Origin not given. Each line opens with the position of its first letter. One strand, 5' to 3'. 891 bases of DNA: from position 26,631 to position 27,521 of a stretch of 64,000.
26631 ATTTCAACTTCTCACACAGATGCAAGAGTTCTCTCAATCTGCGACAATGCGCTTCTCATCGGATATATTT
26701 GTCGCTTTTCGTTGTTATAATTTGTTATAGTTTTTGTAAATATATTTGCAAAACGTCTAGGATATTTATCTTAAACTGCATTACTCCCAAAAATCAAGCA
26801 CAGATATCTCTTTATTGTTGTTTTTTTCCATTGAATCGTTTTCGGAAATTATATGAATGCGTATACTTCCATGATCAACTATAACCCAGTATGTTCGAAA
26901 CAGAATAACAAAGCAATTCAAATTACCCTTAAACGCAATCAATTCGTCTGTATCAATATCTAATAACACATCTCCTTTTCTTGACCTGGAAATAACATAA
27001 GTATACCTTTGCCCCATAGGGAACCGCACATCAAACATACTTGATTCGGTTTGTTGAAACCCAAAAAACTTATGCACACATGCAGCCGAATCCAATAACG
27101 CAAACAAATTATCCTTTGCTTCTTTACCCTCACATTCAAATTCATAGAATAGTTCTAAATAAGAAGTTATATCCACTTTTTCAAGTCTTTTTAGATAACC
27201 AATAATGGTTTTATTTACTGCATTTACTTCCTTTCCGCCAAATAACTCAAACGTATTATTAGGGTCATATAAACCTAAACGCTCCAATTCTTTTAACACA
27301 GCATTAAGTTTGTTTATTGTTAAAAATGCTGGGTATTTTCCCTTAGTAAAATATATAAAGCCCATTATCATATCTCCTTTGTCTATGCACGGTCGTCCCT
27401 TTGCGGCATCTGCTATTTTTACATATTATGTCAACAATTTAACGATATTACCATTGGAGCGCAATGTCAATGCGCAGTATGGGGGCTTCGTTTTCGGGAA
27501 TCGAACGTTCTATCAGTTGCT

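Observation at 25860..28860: Low-GC three-gene island: AbiTii-like/TM protein, unknown 196-aa protein, COG1373 ATPase (candidate defence locus)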

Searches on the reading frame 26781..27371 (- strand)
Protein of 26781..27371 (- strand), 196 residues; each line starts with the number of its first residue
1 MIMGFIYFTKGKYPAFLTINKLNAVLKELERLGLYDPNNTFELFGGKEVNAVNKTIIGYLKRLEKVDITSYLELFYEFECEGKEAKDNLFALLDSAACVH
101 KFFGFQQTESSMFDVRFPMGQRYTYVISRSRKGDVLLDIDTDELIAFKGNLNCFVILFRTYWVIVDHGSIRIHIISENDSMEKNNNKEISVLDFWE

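Call 3: search_protein_families(library=pfam, proteins=[window:26781-27371:-], max_evalue=1)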
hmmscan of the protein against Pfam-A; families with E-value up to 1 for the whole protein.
window:26781-27371:- (196 aa): 1 family
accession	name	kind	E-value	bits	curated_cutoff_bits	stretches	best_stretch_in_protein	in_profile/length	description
PF01335.27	DED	-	0.065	13.9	35.9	0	64-94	32-62/82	Death effector domain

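Call 4: search_protein_families(library=padloc, proteins=[window:26781-27371:-], max_evalue=1)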
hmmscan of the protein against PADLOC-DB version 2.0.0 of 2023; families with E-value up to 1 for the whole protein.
window:26781-27371:- (196 aa): 0 families

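Call 5: search_protein_families(library=ncbifam, proteins=[window:26781-27371:-], max_evalue=1)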
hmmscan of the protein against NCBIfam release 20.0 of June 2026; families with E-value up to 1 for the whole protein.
window:26781-27371:- (196 aa): 0 families

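Call 6: search_protein_families(library=phrogs, proteins=[window:26781-27371:-], max_evalue=1)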
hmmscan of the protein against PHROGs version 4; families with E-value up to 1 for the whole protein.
window:26781-27371:- (196 aa): 0 families

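Call 10: find_homologous_proteins(query=window:26781-27371:-, max_evalue=0.001)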
Query window:26781-27371:- (196 aa): 1 proteins with E <= 0.001 among 73 candidates.
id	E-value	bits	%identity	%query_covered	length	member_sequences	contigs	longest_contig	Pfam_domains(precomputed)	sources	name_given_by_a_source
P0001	1.5e-81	291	99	67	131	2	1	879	-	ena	-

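Call 20: search_protein_representatives(protein=window:26781-27371:-)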
Query: 196 residues. Proteins with E-value up to 0.001 (for the whole library): 18; up to 1e-10: 10; up to 1e-30: 3. The best 18 are listed.
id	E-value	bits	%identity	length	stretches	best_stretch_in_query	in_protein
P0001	4.7e-82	290.8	99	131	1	66-196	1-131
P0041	4.2e-57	209.4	57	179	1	3-174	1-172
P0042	2.6e-44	167.7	48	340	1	3-183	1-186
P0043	5.2e-24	101.5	38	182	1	3-178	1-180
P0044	9.8e-17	77.8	35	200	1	3-171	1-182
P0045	3.7e-15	72.6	36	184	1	5-172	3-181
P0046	7.3e-14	68.4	34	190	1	3-172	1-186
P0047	2.4e-13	66.7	33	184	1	3-172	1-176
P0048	5.0e-13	65.7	40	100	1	5-100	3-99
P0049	2.1e-11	60.4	35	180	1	3-160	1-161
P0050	1.2e-10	57.9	35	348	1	3-170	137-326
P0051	1.9e-08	50.7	30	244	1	55-171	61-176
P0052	4.0e-08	49.7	36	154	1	52-174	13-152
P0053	5.8e-08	49.1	32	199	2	7-98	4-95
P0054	8.4e-07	45.3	26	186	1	47-173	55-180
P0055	1.8e-06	44.2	30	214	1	8-178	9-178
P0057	6.8e-04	35.9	22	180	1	8-173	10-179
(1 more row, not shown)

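Call 26: find_homologous_proteins(query=A1, max_evalue=0.001)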
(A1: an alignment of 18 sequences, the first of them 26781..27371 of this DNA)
Query A1 (18 sequences) (196 aa, profile of the alignment): 10 proteins with E <= 0.001 among 6405 candidates.
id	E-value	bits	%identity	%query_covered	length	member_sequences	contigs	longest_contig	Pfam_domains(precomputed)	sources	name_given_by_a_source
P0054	4.4e-58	214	26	65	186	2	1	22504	-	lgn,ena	-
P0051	1.7e-57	212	32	52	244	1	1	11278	-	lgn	-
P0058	3.0e-49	185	28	57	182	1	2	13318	-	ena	-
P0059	1.9e-48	183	25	62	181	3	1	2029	-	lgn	-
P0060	7.5e-46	174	32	58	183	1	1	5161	-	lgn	-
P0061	8.9e-46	174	27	63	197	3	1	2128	-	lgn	-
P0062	4.6e-45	172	25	54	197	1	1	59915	-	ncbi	-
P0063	8.3e-41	158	25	58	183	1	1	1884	-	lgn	-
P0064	1.5e-40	157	28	62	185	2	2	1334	-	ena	-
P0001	4.0e-40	155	99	67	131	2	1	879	-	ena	-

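Call 28: find_encoding_contigs(protein=P0041, flank=5000, max_places=4)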
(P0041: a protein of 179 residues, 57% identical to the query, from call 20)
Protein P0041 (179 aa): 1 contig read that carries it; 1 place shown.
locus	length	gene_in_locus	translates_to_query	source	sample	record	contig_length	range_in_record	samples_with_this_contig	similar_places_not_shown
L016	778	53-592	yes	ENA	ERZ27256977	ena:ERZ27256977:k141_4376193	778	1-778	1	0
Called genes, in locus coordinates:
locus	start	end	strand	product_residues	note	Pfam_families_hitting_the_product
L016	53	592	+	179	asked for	-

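Call 29: find_encoding_contigs(protein=P0062, flank=6000, max_places=3)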
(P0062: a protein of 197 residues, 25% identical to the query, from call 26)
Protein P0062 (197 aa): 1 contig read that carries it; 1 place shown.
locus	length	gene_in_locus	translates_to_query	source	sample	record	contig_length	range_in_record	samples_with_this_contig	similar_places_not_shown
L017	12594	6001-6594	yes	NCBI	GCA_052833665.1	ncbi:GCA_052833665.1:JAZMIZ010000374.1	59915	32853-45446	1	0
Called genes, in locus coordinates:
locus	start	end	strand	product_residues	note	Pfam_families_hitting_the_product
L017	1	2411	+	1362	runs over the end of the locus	PF25596:CPSase_L_D1, PF02786:CPSase_L_D2, PF02787:CPSase_L_D3, PF25596:CPSase_L_D1, PF02655:ATP-grasp_3, PF02786:CPSase_L_D2, PF02142:MGS, PF01678:DAP_epimerase, +5 more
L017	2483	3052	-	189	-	PF00356:LacI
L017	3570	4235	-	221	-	-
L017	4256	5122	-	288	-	PF07934:OGG_N, PF00730:HhH-GPD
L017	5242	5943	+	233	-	PF19538:DUF6062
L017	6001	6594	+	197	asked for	-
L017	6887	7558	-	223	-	PF06971:Put_DNA-bind_N, PF02629:CoA_binding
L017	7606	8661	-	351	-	PF00814:TsaD, PF22521:HypF_C_2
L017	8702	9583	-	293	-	PF01451:LMWPc, PF00583:Acetyltransf_1, PF13673:Acetyltransf_10, PF13508:Acetyltransf_7, PF08445:FR47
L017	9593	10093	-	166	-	PF00383:dCMP_cyt_deam_1, PF14437:MafB19-deam (weak)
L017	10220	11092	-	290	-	PF00483:NTP_transferase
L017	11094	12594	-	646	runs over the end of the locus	PF26550:Tricorn_2nd (faint), PF25174:Beta-prop_THOC3 (faint)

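Call 30: find_encoding_contigs(protein=P0054, flank=6000, max_places=3)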
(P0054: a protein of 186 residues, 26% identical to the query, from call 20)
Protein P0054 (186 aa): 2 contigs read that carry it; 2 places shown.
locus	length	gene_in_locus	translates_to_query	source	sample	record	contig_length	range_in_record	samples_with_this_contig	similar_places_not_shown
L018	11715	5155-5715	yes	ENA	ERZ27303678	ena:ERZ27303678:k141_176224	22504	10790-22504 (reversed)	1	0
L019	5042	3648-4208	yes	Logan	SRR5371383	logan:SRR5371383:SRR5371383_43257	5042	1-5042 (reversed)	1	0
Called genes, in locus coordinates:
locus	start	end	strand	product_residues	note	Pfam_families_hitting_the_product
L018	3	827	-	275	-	?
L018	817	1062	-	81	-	-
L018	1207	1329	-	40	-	-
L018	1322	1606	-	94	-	PF21847:DUF6906 (weak)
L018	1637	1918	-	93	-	-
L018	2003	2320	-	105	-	-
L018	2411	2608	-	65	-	PF12844:HTH_19 (weak), PF13443:HTH_26 (weak), PF13560:HTH_31, PF01381:HTH_3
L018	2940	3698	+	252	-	-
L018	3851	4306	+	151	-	-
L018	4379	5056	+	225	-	PF06114:Peptidase_M78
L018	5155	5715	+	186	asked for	-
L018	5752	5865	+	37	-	-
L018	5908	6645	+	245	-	PF02452:PemK_toxin (weak)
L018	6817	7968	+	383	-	PF13102:Phage_int_SAM_5, PF14659:Phage_int_SAM_3, PF00589:Phage_integrase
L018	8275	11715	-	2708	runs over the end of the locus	PF18812:PBECR3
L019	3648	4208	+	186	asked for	-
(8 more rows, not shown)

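Call 34: find_related_loci(query=A2, collection=genome_contigs, flank=6000)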
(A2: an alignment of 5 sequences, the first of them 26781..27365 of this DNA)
Query A2 (194 aa) in genome_contigs; peptide patterns used: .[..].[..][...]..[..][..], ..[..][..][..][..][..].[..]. (x = any residue, [..] = any of these).
54 stretches matched a pattern, but none encodes a relative of the query by tblastn (E <= 1e-3).

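Call 35: find_related_loci(query=A2, collection=viral_contigs, flank=6000)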
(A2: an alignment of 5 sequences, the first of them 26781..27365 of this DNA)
Query A2 (194 aa) in viral_contigs; peptide patterns used: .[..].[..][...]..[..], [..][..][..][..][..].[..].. (x = any residue, [..] = any of these).
36 stretches matched a pattern, but none encodes a relative of the query by tblastn (E <= 1e-3).

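Call 42: find_related_loci(query=A2, collection=metagenome_contigs, flank=6000)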
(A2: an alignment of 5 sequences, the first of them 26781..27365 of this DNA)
Query A2 (194 aa) in metagenome_contigs; peptide patterns used: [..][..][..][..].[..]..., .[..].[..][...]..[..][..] (x = any residue, [..] = any of these).
93 stretches matched a pattern; 4 encode a relative of the query (tblastn E <= 1e-3); 4 distinct loci.
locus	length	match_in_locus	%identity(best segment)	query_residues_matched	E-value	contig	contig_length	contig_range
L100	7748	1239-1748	56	1-170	4e-61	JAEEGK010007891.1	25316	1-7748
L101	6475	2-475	55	13-170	2e-53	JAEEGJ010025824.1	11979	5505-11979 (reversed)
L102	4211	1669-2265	46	1-188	1e-45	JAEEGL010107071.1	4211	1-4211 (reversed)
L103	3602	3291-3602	53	1-103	4e-24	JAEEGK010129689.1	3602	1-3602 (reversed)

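Call 43: find_encoding_contigs(protein=P0042, flank=5000, max_places=4)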
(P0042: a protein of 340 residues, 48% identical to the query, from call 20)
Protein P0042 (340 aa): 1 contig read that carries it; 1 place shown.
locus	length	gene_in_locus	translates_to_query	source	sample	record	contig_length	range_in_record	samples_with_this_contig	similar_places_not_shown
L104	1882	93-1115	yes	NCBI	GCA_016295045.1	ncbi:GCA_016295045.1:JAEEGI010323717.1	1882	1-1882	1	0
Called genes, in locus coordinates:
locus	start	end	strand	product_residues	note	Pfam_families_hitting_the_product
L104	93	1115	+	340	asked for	-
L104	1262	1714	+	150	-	PF22381:Staph_reg_Sar_Rot, PF12802:MarR_2, PF22166:WHD_ArnR1 (weak), PF01047:MarR, PF13463:HTH_27, PF13601:HTH_34 (weak)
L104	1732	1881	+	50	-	?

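Call 46: predict_structure(alignment_id=A1)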
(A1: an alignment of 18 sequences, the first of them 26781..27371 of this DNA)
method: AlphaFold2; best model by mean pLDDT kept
length: 196 residues; sequences in the alignment: 18
mean_pLDDT: 79.1   pTM: 0.75
mean pLDDT of the five models: 79.1, 78.1, 77.5, 76.1, 75.9
residues with pLDDT >= 90: 85; 70-90: 60; 50-70: 32; < 50: 19
segments of 3 or more residues with pLDDT < 50: 1-4, 182-196
pLDDT, mean of each block of 10 residues (from residue 1): 48 88 92 85 65 89 93 93 92 87 68 59 78 83 95 95 92 78 45 44
secondary structure, 60 per line:
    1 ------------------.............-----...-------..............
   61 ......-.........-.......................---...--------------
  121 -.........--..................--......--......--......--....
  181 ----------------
elements in order: H19-31 H47-66 H68-76 E78-81 H82-100 E104-106 E122-130 E133-140 E144-150 E153-158 E161-166 E169-174 H177-180

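Call 52: fold_search(model_id=the predicted structure, library=pdb)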
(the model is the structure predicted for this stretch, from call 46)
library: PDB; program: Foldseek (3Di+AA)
matches with E <= 10: 335; with E <= 0.001: 0
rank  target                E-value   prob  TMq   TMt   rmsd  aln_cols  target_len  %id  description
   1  3em0_B                6.1e-02  0.21  0.16  0.22  14.5       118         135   14  Crystal structure of Zebrafish Ileal Bile Acid-Bindin Protein complexed with cholic acid (crystal form B). (released 2009-01-13)
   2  3uuw_A                1.4e-01  0.33  0.18  0.13  10.3        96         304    8  1.63 Angstrom Resolution Crystal Structure of Dehydrogenase (MviM) from Clostridium difficile. (released 2011-12-21)
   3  3elz_A                3.3e-01  0.10  0.15  0.22  14.6       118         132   14  Crystal structure of Zebrafish Ileal Bile Acid-Bindin Protein complexed with cholic acid (crystal form A). (released 2009-01-13)
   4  3em0_A                3.5e-01  0.11  0.16  0.22  14.4       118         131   14  Crystal structure of Zebrafish Ileal Bile Acid-Bindin Protein complexed with cholic acid (crystal form B). (released 2009-01-13)
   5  6zqd_UG               3.5e-01  0.08  0.15  0.07  19.3       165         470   15  Cryo-EM structure of the 90S pre-ribosome from Saccharomyces cerevisiae, state Post-A1 (released 2020-09-23)
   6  6z3c_BBB              4.4e-01  0.16  0.18  0.12  10.4       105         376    6  High resolution structure of RgNanOx (released 2020-06-03)
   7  6z3b_A                5.0e-01  0.15  0.18  0.12  10.0       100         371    6  Low resolution structure of RgNanOx (released 2020-07-22)
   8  7fxo_B                5.3e-01  0.08  0.16  0.21  14.8       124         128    9  Crystal Structure of apo human FABP1 monoclinic form III (released 2023-06-14)
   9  6rxy_UG               5.3e-01  0.06  0.16  0.08  19.6       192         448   10  Cryo-EM structure of the 90S pre-ribosome (Kre33-Noc4) from Chaetomium thermophilum, state a (released 2019-08-14)
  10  6z3b_B                5.6e-01  0.15  0.18  0.12  10.0       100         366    6  Low resolution structure of RgNanOx (released 2020-07-22)
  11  5wlc_LW               5.6e-01  0.06  0.15  0.08  19.5       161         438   15  The complete structure of the small subunit processome (released 2017-09-27)
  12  8k51_A                5.9e-01  0.28  0.17  0.13   9.5        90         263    8  Crystal structure of arylamine N-acyltransferase from Streptomyces aureus (released 2024-07-24)
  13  7vju_A                5.9e-01  0.08  0.17  0.11  10.7       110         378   14  Crystal Structure of terephthalate dioxygenase from Comamonas testosteroni KF1 (released 2022-04-13)
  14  8k51_B                6.3e-01  0.23  0.19  0.14   7.3       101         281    7  Crystal structure of arylamine N-acyltransferase from Streptomyces aureus (released 2024-07-24)
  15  3elz_C                6.3e-01  0.13  0.14  0.19   7.9        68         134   15  Crystal structure of Zebrafish Ileal Bile Acid-Bindin Protein complexed with cholic acid (crystal form A). (released 2009-01-13)
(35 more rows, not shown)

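Call 60: fold_search(model_id=the predicted structure, library=viral)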
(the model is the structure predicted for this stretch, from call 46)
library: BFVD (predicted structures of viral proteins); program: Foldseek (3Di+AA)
matches with E <= 10: 432; with E <= 0.001: 0
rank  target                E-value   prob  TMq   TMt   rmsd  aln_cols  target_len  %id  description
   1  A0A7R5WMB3            1.4e-01  0.13  0.16  0.11  13.9       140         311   14  Uncharacterized protein [Diachasmimorpha longicaudata entomopoxvirus]
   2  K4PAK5                1.8e-01  0.13  0.18  0.18  21.6       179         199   12  Uncharacterized protein [Sulfolobales Mexican rod-shaped virus 1]
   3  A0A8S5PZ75            2.6e-01  0.06  0.12  0.13  20.8       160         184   16  Uncharacterized protein [Siphoviridae sp. ctMOb8]
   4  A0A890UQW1            2.9e-01  0.14  0.14  0.12   9.8        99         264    9  (no name in the UniProt tables at hand)
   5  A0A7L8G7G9            3.9e-01  0.18  0.16  0.23   8.5        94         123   14  (no name in the UniProt tables at hand)
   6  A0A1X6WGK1            3.9e-01  0.04  0.14  0.11  19.6       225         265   12  (no name in the UniProt tables at hand)
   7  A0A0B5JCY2            4.1e-01  0.38  0.15  0.13  10.4        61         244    6  F-box domain protein [Pandoravirus inopinatum]
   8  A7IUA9                4.1e-01  0.09  0.14  0.18  11.3       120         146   17  Uncharacterized protein M379R [Paramecium bursaria Chlorella virus MT325]
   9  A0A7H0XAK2            4.1e-01  0.08  0.11  0.10  13.8        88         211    7  (no name in the UniProt tables at hand)
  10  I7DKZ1                4.6e-01  0.11  0.16  0.23  11.2       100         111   18  Uncharacterized protein [Pseudomonas phage PA7]
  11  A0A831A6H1            5.2e-01  0.47  0.18  0.10   7.1        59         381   14  (no name in the UniProt tables at hand)
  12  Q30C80                5.2e-01  0.21  0.18  0.07   9.4        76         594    9  (no name in the UniProt tables at hand)
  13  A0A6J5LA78            5.5e-01  0.14  0.16  0.23  15.1       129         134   12  Uncharacterized protein [uncultured Caudovirales phage]
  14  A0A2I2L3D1            5.5e-01  0.03  0.12  0.08  17.5       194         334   10  Uncharacterized protein [Orpheovirus IHUMI-LCC2]
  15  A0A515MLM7            5.8e-01  0.16  0.21  0.33  10.0       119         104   13  Uncharacterized protein [Arthrobacter phage JEGGS]
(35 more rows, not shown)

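Call 74: search_protein_families(library=pfam, proteins=[L018:5908-6645:+, P0042, P0050], max_evalue=0.1)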
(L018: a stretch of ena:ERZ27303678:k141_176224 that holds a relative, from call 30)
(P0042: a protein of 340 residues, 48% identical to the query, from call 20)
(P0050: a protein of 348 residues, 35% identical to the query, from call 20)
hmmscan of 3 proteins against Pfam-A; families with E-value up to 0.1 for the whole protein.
L018:5908-6645:+ (245 aa): 1 family
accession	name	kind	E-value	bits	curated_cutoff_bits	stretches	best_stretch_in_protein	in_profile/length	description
PF02452.23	PemK_toxin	-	1e-09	39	23.1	1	60-136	1-78/109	PemK-like, MazF-like toxin of type II toxin-antitoxin system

P0042 (340 aa): 1 family
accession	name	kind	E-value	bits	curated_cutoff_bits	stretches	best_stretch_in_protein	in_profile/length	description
PF06575.17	DUF1132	-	0.0084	17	25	0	236-281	23-63/101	Protein of unknown function (DUF1132)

P0050 (348 aa): 0 families

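Call 75: search_protein_families(library=pfam, alignment_id=A1, max_evalue=0.01)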
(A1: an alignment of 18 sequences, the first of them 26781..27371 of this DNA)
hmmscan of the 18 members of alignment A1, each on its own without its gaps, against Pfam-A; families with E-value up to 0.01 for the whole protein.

A. member 1, window:26781-27371:- (196 aa): 0 families

B. families by the number of members that match (of 18 scanned): 3 families
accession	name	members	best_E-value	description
PF25540.1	DUF7923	1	0.0032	Domain of unknown function (DUF7923)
PF06575.17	DUF1132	1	0.0084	Protein of unknown function (DUF1132)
PF09713.15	A_thal_3526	1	0.0087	Plant protein 1589 of unknown function (A_thal_3526)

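Call 76: search_protein_families(library=phrogs, alignment_id=A1, max_evalue=0.01)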
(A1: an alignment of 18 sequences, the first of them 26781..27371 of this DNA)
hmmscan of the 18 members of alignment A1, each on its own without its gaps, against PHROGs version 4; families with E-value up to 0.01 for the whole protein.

A. member 1, window:26781-27371:- (196 aa): 0 families

B. families by the number of members that match (of 18 scanned): 4 families
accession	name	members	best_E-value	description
phrog_14556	-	1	7.7e-06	-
phrog_30154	-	1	0.001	-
phrog_5293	-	1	0.0048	-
phrog_12610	-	1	0.0064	-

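Call 77: search_protein_families(library=padloc, alignment_id=A1, max_evalue=0.01)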
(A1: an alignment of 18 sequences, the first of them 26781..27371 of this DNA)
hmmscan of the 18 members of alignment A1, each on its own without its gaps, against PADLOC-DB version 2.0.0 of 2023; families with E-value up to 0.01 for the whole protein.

A. member 1, window:26781-27371:- (196 aa): 0 families

B. families by the number of members that match (of 18 scanned): 0 families

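Call 87: search_protein_families(library=phrogs, proteins=[P0042, P0050, P0051, P0054, P0055, P0057, P0053, P0046, P0044, P0045], max_evalue=0.01)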
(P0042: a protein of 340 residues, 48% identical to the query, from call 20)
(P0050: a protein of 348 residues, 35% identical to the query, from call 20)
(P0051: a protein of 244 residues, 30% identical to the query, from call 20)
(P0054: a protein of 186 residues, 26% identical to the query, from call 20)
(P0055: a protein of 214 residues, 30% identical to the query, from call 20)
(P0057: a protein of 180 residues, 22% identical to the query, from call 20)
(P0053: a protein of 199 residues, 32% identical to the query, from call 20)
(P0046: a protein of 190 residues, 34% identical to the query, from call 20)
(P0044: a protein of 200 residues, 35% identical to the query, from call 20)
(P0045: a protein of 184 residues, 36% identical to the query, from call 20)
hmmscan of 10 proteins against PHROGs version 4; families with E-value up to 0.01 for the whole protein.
P0042 (340 aa): 0 families

P0050 (348 aa): 2 families
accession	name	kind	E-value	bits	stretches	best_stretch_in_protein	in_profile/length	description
phrog_14556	-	unknown function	7.7e-06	25.9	1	23-76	402-450/451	-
phrog_12610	-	unknown function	0.0064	17.8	0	181-219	38-75/94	-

P0051 (244 aa): 2 families
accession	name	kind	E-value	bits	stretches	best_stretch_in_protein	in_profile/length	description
phrog_30154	-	unknown function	0.001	20.2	1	15-90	30-102/115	-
phrog_5293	-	unknown function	0.0048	17.9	0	52-92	16-57/70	-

P0054 (186 aa): 0 families

P0055 (214 aa): 0 families

P0057 (180 aa): 0 families

P0053 (199 aa): 0 families

P0046 (190 aa): 0 families

P0044 (200 aa): 0 families

P0045 (184 aa): 0 families

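Call 89: find_encoding_contigs(protein=P0058, flank=6000, max_places=3)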
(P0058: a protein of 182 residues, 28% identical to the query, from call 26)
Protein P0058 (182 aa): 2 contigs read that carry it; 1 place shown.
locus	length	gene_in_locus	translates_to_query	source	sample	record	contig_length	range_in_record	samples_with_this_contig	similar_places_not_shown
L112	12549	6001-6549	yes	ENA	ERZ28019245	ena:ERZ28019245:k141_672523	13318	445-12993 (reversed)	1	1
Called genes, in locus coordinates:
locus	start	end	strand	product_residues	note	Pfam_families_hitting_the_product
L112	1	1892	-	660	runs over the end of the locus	PF00476:DNA_pol_A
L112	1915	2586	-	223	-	PF10991:Enc34_ssDNA-bd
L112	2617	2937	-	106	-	-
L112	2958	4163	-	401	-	PF10926:DUF2800, PF12705:PDDEXK_1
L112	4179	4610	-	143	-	-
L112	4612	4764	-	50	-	-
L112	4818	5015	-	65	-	PF13443:HTH_26 (weak), PF01381:HTH_3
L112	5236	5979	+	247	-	PF07022:Phage_CI_repr (faint), PF12844:HTH_19, PF13443:HTH_26, PF01381:HTH_3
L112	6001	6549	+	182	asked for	-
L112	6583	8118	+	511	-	PF00239:Resolvase, PF07508:Recombinase, PF13408:Zn_ribbon_recom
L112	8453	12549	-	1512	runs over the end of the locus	?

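Call 102: search_dna_similar(query=window:26781-27365:-, collection=phages, mode=protein, max_evalue=0.01)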
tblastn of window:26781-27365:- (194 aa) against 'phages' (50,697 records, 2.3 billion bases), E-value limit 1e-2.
No match.
